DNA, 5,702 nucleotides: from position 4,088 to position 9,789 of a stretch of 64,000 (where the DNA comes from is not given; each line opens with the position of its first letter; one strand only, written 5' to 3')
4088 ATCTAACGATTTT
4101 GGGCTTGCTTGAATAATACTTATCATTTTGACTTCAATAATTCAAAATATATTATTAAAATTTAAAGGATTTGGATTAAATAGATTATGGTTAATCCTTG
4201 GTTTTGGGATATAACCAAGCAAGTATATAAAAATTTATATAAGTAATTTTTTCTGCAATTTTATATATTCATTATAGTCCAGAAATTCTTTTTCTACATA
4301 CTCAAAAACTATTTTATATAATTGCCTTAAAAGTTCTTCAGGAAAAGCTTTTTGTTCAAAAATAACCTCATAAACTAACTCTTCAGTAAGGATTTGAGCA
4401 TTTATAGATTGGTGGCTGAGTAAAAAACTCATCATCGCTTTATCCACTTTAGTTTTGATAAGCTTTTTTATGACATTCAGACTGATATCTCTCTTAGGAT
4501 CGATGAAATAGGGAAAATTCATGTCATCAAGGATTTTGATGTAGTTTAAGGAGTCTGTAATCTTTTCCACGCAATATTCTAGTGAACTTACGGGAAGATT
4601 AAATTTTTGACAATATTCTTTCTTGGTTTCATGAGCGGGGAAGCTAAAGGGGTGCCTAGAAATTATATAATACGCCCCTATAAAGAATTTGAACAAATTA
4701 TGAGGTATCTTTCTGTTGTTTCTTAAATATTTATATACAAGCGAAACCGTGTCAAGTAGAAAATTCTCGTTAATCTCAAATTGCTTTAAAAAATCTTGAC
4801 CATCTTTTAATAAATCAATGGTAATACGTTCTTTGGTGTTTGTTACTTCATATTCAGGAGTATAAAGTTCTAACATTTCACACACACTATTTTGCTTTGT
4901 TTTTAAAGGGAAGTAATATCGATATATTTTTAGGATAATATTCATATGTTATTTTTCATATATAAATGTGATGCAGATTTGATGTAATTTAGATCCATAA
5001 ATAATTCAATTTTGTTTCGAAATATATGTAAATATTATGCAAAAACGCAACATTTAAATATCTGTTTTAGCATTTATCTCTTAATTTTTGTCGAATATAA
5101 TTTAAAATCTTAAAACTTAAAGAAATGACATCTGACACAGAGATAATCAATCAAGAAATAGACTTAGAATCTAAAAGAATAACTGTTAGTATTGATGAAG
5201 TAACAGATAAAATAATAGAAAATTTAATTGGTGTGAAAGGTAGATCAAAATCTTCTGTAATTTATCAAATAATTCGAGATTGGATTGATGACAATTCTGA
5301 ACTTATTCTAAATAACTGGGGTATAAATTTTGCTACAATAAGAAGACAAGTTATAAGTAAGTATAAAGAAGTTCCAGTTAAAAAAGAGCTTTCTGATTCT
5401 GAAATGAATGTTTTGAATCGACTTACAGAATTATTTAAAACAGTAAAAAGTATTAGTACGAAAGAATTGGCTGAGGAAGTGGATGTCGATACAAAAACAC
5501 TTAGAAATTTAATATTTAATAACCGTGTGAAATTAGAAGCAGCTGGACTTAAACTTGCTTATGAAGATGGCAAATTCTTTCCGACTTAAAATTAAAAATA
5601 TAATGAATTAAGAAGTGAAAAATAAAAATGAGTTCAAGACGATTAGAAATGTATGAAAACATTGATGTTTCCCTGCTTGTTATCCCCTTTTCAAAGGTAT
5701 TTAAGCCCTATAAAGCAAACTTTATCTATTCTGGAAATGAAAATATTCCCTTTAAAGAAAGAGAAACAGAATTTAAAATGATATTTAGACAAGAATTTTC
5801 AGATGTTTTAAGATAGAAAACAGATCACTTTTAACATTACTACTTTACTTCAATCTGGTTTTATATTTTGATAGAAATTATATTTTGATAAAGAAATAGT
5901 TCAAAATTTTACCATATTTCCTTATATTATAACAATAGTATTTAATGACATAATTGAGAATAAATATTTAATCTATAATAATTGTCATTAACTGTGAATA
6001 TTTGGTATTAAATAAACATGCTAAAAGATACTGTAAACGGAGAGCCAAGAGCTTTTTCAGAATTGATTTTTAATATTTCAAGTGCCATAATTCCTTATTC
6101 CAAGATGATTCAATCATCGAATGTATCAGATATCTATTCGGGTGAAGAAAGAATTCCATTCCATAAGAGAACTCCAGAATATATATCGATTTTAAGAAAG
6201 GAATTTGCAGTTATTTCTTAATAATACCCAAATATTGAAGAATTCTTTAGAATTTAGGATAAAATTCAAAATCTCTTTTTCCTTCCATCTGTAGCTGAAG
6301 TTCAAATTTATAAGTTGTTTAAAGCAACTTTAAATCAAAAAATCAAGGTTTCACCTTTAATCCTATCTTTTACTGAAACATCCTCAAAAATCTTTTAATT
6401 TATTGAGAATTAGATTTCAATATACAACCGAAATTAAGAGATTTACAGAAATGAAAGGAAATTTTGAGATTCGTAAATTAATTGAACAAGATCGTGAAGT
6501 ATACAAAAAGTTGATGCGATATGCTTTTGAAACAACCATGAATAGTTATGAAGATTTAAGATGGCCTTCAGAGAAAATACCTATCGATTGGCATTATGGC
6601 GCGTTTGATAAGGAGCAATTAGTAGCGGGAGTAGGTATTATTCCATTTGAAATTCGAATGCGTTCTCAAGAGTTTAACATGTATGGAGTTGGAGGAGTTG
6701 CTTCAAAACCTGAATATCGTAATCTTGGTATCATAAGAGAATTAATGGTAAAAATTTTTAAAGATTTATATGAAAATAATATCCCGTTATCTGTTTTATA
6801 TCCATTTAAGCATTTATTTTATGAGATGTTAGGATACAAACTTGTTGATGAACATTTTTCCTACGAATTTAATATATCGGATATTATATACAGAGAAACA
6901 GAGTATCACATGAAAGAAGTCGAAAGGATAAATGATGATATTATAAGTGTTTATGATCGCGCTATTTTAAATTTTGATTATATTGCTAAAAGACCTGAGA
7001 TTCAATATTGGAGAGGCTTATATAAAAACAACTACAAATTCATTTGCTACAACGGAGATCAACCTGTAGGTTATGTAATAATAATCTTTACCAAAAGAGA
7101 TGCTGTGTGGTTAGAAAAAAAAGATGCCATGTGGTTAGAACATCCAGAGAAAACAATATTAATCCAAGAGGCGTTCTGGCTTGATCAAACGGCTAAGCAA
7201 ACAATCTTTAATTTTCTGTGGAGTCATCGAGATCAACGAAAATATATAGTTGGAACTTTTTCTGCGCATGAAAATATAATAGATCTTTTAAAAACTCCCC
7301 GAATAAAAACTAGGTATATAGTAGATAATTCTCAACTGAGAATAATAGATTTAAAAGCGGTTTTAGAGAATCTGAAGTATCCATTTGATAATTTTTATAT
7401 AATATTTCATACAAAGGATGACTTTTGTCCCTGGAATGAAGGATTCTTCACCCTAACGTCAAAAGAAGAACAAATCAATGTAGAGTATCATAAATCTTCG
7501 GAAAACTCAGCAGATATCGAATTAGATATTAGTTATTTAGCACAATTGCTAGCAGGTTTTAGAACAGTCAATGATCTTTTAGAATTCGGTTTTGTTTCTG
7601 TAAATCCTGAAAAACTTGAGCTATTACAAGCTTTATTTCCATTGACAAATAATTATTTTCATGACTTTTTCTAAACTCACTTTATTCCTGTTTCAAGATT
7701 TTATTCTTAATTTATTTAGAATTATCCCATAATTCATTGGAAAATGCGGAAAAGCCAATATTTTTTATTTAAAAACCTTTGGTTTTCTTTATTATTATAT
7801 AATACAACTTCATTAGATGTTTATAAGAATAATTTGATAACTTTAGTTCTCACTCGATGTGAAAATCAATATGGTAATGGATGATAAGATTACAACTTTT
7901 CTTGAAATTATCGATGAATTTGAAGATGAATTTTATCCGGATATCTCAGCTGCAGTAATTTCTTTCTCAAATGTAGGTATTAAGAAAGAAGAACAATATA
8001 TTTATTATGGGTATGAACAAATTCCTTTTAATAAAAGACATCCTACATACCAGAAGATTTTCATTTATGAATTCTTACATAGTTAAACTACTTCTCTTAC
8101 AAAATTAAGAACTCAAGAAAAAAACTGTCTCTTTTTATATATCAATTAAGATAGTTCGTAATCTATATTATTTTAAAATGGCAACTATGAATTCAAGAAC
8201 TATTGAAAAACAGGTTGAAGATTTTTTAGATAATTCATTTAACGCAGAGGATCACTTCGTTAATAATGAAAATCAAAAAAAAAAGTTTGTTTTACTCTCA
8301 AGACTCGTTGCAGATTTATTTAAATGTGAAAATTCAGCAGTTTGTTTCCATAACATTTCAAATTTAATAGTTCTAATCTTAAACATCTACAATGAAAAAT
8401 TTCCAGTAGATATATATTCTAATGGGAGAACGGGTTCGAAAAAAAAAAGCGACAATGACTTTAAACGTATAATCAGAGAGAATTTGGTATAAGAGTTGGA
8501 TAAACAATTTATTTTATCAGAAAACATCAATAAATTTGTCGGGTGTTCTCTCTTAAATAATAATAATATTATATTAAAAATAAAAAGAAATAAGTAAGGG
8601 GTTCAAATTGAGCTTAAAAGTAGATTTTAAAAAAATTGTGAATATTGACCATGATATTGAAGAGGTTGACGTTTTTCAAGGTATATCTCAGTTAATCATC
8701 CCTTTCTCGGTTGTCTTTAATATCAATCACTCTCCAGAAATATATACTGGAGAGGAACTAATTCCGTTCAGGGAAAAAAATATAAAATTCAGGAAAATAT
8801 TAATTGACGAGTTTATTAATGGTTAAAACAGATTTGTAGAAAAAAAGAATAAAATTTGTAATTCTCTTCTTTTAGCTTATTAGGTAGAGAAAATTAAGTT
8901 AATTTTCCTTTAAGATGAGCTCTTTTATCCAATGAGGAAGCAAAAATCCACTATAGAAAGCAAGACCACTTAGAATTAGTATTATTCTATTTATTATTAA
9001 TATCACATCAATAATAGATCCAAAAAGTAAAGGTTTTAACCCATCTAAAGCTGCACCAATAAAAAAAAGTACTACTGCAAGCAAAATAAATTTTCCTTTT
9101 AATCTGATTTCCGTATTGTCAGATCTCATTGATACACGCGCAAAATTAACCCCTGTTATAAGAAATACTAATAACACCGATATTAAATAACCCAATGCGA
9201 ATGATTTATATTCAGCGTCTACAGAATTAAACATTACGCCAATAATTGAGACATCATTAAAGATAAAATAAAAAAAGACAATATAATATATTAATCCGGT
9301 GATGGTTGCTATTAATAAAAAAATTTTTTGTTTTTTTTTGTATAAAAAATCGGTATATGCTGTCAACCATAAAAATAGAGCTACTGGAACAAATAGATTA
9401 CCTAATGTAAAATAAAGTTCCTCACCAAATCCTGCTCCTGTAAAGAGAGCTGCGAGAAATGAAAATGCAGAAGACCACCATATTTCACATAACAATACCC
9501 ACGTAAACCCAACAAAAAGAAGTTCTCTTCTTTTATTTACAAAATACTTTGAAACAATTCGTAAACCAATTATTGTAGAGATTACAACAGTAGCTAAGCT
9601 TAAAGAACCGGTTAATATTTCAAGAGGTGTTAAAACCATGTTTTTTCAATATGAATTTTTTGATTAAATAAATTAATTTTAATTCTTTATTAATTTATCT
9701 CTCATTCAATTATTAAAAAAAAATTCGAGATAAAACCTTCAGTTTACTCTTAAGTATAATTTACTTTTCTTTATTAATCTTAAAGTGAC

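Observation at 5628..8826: Array of five paralogous microproteins with a shared, unnamed ~50-aa motif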

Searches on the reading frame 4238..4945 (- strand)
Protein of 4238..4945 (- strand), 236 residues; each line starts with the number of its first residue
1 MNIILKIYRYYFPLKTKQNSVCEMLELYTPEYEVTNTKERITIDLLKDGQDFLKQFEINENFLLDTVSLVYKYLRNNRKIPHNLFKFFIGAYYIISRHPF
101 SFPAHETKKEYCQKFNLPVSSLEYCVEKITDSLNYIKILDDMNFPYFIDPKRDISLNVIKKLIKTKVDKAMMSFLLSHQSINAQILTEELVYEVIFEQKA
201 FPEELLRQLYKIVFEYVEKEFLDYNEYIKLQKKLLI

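Call 6: search_protein_families(library=pfam, proteins=[window:4238-4945:-], max_evalue=1)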
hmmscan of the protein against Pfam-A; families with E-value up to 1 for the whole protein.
window:4238-4945:- (236 aa): 1 family
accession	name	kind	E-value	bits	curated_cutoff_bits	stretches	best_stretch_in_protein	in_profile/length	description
PF20306.3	Sp-DndD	-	0.0052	17.3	27.2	0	202-218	16-32/51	Small protein found in certain Dnd DNA modification systems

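Call 76: search_protein_families(library=ncbifam, proteins=[window:4238-4879:-], max_evalue=0.1)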
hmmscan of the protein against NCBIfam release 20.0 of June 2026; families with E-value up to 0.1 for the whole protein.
window:4238-4879:- (214 aa): 0 families

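Call 77: search_protein_families(library=phrogs, proteins=[window:4238-4879:-], max_evalue=0.1)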
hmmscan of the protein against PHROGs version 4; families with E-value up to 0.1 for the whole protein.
window:4238-4879:- (214 aa): 0 families

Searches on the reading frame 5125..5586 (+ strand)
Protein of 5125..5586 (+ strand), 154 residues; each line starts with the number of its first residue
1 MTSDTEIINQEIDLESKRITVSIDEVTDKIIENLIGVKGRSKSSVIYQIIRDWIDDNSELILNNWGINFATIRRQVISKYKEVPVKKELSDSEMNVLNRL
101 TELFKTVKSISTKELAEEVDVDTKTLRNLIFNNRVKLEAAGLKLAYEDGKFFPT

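Call 6: search_protein_families(library=pfam, proteins=[window:5125-5586:+], max_evalue=1)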
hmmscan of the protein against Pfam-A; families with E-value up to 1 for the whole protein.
window:5125-5586:+ (154 aa): 11 families
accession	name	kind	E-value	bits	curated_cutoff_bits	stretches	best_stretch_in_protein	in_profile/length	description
PF01402.27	RHH_1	-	8.7e-05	22.8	20.5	1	18-55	1-38/39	Ribbon-helix-helix protein, copG family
PF03444.21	HrcA_DNA-bdg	-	0.00025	21.1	21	1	88-131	1-45/79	Winged helix-turn-helix transcription repressor, HrcA DNA-binding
PF21586.3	DraIII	-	0.016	15.5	27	1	19-103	8-92/168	DraIII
PF19839.5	RHH_9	-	0.025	14.8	23.4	1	17-60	6-50/65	Ribbon-helix-helix protein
PF08279.18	HTH_11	-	0.033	14.5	25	1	101-128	6-34/55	HTH domain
PF01935.23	DUF87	-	0.034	14.7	23.2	1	12-119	83-186/220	Helicase HerA, central domain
PF08220.18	HTH_DeoR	-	0.058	13.6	21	1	99-128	4-33/57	DeoR-like helix-turn-helix domain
PF12643.12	MazG-like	-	0.06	14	27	0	64-89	51-76/85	MazG-like family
PF04636.18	PA26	-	0.063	12.7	29.4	1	98-132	327-361/445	PA26 p53-induced protein (sestrin)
PF01399.33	PCI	-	0.17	12.6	22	0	98-130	28-60/84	PCI domain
PF00376.29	MerR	-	0.22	11.8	28.2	1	111-128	1-18/38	MerR family regulatory protein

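Call 76: search_protein_families(library=ncbifam, proteins=[window:5125-5586:+], max_evalue=0.1)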
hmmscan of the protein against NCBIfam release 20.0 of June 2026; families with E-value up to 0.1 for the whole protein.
window:5125-5586:+ (154 aa): 2 families
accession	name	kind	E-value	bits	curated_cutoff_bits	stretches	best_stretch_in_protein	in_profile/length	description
TIGR01884.1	cas_HTH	subfamily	0.002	17.5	60.2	1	80-130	131-177/202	CRISPR-associated CARF protein Csa3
TIGR01765.1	tspaseT_teng_N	subfamily_domain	0.0044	17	47.25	1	88-138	7-57/73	transposase, putative, N-terminal domain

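Call 77: search_protein_families(library=phrogs, proteins=[window:5125-5586:+], max_evalue=0.1)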
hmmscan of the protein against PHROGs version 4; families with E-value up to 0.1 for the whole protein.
window:5125-5586:+ (154 aa): 7 families
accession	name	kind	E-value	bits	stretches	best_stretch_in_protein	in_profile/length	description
phrog_14131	-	DNA, RNA and nucleotide metabolism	0.00026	21.2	1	16-135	108-226/351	DNA binding protein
phrog_323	-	transcription regulation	0.0077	16.8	1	28-124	57-126/319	transcriptional regulator, D5-like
phrog_21603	-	unknown function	0.019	15.6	0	107-134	4-31/77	-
phrog_8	-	transcription regulation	0.029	14.8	1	48-134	40-113/346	transcriptional regulator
phrog_582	-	transcription regulation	0.031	15.6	1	14-59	55-100/105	Arc-like repressor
phrog_25712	-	unknown function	0.046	14.3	1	30-70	26-66/207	-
phrog_16566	-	unknown function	0.078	14.1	0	17-38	10-31/42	-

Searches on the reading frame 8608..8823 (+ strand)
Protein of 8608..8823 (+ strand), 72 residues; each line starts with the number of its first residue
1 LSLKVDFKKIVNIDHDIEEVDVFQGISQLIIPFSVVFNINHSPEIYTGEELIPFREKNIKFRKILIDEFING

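Call 6: search_protein_families(library=pfam, proteins=[window:8608-8823:+], max_evalue=1)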
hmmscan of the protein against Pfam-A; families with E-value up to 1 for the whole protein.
window:8608-8823:+ (72 aa): 0 families

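Call 16: find_related_loci(query=A2, collection=genome_contigs, flank=8000)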
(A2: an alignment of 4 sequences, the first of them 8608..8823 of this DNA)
Query A2 (72 aa) in genome_contigs; peptide patterns used: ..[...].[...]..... (x = any residue, [..] = any of these).
59 stretches matched a pattern; 49 encode a relative of the query (tblastn E <= 1e-3); 48 distinct loci.
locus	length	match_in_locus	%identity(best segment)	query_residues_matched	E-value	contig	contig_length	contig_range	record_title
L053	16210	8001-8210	54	1-70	6e-18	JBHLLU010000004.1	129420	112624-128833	MAG: Promethearchaeota archaeon isolate DZ1S.191 DZ1S.191@148, whole genome shotgun sequence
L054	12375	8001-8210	47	1-70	2e-14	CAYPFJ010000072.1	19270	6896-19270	MAG TPA_asm: uncultured archaeon isolate SRP185410_co2_266 genome assembly, contig: NODE_3385_length_19270_cov_8.572209,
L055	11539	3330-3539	52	1-70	4e-14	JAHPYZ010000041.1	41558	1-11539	MAG: Promethearchaeota archaeon isolate LW30_13 NODE_184_length_41558_cov_6.146833, whole genome shotgun sequence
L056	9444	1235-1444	49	1-70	2e-13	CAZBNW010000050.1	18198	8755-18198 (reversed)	MAG TPA_asm: uncultured archaeon isolate SRP239594_co1_47 genome assembly, contig: NODE_1243_length_18198_cov_133.009370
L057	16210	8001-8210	44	1-70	5e-13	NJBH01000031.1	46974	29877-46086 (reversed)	MAG: Promethearchaeota archaeon Loki_b32 468, whole genome shotgun sequence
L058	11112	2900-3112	45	1-71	1e-12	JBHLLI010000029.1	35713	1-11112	MAG: Candidatus Hermodarchaeota archaeon isolate DZ1M.434 DZ1M.434@3582, whole genome shotgun sequence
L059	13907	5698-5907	44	1-70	2e-12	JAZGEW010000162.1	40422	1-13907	MAG: Promethearchaeia archaeon isolate SCS4bin.30 SCS4bin.30_162, whole genome shotgun sequence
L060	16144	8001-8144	54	23-70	2e-12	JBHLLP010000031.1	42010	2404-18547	MAG: Candidatus Hermodarchaeota archaeon isolate DZ1M.92 DZ1M.92@2643, whole genome shotgun sequence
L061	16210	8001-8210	43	1-70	5e-12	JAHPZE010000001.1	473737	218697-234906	MAG: Promethearchaeota archaeon isolate LW40_87 NODE_19_length_473737_cov_67.360161, whole genome shotgun sequence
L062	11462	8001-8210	41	1-70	9e-13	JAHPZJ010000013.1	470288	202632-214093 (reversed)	MAG: Promethearchaeota archaeon isolate LW60_5 NODE_21_length_470288_cov_15.560080, whole genome shotgun sequence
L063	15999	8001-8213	51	1-71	3e-11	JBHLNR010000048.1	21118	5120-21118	MAG: Promethearchaeota archaeon isolate DZ2S.368 DZ2S.368@7578, whole genome shotgun sequence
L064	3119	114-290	44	12-71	2e-10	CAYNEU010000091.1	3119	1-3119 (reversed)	MAG TPA_asm: uncultured archaeon isolate SRP185410_co1_442 genome assembly, contig: k141_199640, whole genome shotgun se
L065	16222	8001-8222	42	1-72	5e-10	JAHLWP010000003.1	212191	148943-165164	MAG: Promethearchaeota archaeon isolate 9R3_44 NODE_3_length_212191_cov_241.241991, whole genome shotgun sequence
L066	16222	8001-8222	42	1-72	5e-10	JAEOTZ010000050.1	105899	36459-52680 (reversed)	MAG: Promethearchaeota archaeon isolate YT5_1216 k127_25898808, whole genome shotgun sequence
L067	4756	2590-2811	41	1-72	6e-10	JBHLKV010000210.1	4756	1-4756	MAG: Candidatus Hodarchaeota archaeon isolate DZ1M.223 DZ1M.223@99598, whole genome shotgun sequence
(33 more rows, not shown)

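Call 25: find_homologous_proteins(query=A2)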
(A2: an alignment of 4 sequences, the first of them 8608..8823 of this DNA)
Query A2 (4 sequences) (72 aa, profile of the alignment): 73 proteins with E <= 0.001 among 84 candidates. Only proteins of 34 to 132 residues were searched: fused or split forms outside these lengths cannot appear, so this answer is no evidence that the protein stands alone or is whole; lengths 'longer' or 'shorter' looks for them.
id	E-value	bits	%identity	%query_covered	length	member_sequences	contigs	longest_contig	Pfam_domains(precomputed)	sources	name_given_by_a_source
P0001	3.8e-26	109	41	61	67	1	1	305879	-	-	-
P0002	6.3e-26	108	100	100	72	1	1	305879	-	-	-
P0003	5.9e-24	102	37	75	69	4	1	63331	-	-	-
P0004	2.4e-22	97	43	61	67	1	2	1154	-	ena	-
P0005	4.2e-22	96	42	63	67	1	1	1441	-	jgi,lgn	jgi:hypothetical protein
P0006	4.4e-22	96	42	63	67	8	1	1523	-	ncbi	-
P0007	1.0e-21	95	44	63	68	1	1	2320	-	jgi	jgi:hypothetical protein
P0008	1.8e-21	94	46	63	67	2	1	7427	-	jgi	-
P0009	1.9e-21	94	44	63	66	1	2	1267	-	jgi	-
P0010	2.0e-21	94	43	61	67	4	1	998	-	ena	-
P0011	2.1e-21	94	43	75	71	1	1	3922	-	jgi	jgi:hypothetical protein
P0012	2.1e-21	93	42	63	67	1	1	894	-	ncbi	-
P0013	3.0e-21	93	39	75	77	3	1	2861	-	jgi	jgi:hypothetical protein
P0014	4.1e-21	93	45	61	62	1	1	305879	-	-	-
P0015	7.6e-21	92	41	64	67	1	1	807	-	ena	-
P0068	5.0e-16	76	45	61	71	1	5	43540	-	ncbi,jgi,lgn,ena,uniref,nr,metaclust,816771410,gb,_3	ncbi:hypothetical protein LCGC14_0635400 [marine sediment metagenome]|uniref:Uncharacterized protein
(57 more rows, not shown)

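Call 76: search_protein_families(library=ncbifam, proteins=[window:8608-8823:+], max_evalue=0.1)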
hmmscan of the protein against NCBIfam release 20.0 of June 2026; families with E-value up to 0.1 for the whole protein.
window:8608-8823:+ (72 aa): 0 families

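Call 77: search_protein_families(library=phrogs, proteins=[window:8608-8823:+], max_evalue=0.1)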
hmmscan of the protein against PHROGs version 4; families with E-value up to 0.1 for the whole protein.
window:8608-8823:+ (72 aa): 1 family
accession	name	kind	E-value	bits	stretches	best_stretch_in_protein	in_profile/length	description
phrog_38491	-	unknown function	0.047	14.3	1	25-39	13-27/44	-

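Call 81: find_related_loci(query=A2, collection=viral_contigs)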
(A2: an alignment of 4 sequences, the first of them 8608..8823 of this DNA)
Query A2 (72 aa) in viral_contigs; peptide patterns used: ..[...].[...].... (x = any residue, [..] = any of these).
9 stretches matched a pattern, but none encodes a relative of the query by tblastn (E <= 1e-3).

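Call 123: find_encoding_contigs(protein=P0068, flank=7000, max_places=2)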
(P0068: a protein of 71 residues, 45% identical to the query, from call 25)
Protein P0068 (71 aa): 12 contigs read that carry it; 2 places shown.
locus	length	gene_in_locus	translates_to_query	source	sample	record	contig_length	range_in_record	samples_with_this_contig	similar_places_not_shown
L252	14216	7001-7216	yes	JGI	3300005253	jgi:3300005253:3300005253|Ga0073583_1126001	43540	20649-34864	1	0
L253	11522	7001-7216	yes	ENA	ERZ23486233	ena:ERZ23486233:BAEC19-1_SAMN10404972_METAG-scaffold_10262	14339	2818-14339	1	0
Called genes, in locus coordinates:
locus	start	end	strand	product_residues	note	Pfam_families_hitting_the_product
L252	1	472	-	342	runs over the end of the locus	-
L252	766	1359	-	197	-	-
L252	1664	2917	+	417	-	PF08886:GshA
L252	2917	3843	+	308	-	PF02951:GSH-S_N, PF02955:GSH-S_ATP, PF08443:RimK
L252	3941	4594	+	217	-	-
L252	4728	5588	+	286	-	PF00588:SpoU_methylase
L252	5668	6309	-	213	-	-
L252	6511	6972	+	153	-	-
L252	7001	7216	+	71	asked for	-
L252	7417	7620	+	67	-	-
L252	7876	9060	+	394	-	PF13527:Acetyltransf_9, PF17668:Acetyltransf_17, PF13530:SCP2_2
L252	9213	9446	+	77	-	-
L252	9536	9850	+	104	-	-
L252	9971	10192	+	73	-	-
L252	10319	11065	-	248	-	-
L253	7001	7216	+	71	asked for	-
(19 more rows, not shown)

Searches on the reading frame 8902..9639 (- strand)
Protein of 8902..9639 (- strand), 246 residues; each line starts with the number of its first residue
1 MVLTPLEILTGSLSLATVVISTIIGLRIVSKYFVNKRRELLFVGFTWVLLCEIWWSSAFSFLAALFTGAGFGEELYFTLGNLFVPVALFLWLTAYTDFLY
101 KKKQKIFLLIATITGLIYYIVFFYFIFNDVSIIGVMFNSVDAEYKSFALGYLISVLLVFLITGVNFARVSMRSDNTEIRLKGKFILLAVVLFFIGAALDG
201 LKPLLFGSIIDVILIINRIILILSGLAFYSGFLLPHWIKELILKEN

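Call 6: search_protein_families(library=pfam, proteins=[window:8902-9639:-], max_evalue=1)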
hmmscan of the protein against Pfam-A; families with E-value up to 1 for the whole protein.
window:8902-9639:- (246 aa): 1 family
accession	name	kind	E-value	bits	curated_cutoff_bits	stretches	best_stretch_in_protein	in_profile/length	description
PF25666.1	Partiti_capsid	-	0.64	9.2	27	0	42-122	65-144/632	Partitivirus capsid protein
